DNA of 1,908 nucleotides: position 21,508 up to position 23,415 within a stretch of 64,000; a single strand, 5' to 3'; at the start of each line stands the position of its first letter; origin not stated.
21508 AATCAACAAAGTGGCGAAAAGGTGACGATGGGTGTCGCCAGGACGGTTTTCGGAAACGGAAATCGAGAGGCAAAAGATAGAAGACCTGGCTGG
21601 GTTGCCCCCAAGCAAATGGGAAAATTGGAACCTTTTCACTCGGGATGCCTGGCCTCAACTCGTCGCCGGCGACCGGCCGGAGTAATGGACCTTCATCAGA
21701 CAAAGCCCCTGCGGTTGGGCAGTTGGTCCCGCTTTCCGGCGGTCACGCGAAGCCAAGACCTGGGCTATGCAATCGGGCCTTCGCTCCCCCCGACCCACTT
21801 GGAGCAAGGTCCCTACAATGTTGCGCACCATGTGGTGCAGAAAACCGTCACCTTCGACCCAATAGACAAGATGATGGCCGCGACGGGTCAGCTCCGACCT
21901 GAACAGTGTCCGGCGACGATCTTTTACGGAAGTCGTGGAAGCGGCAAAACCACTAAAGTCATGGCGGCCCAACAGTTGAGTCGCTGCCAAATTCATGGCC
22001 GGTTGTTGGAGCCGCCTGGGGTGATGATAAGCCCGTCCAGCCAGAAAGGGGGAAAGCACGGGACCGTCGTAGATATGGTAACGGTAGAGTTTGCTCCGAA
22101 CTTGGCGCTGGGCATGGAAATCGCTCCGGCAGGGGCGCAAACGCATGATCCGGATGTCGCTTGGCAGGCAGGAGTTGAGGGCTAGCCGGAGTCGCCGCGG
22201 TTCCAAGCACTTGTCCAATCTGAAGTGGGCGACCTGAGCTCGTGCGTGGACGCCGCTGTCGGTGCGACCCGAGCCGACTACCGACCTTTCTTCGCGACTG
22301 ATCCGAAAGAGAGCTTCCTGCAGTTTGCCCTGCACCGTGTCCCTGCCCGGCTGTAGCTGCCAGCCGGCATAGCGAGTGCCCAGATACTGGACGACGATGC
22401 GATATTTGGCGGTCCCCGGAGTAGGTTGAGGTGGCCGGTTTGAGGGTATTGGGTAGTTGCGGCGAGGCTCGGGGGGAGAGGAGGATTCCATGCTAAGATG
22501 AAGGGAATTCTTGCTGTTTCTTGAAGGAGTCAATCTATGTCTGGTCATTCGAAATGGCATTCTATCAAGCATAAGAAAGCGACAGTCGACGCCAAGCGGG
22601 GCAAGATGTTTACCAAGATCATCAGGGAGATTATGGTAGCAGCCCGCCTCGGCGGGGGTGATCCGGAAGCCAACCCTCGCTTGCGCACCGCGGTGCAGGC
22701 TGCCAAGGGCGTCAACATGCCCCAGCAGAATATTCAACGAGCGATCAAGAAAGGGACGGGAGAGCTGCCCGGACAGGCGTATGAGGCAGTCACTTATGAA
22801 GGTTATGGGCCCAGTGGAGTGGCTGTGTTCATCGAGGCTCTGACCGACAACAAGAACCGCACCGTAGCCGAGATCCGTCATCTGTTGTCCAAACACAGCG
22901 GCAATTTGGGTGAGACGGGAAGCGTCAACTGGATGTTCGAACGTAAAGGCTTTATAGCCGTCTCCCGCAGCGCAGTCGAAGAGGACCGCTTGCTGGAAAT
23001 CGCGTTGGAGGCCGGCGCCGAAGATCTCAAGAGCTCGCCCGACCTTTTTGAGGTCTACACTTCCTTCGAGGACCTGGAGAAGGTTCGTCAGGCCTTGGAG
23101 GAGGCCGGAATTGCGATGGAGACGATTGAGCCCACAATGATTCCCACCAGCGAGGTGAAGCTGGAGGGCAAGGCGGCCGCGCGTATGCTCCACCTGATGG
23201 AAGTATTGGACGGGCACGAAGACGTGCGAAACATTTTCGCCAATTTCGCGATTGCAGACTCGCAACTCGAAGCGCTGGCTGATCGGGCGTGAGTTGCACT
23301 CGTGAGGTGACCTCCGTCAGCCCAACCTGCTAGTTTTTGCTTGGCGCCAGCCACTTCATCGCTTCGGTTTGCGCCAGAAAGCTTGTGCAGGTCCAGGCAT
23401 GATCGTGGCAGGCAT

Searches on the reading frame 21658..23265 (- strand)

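Call 77: search_protein_families(library=pfam, proteins=[window:21658-23265:-], max_evalue=0.000001)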
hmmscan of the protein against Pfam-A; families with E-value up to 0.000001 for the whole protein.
window:21658-23265:- (536 aa): 1 family
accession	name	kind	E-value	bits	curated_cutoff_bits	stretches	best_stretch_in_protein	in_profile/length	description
PF01416.25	PseudoU_synth_1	-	5.1e-41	139.9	23.3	2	427-529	1-108/108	tRNA pseudouridine synthase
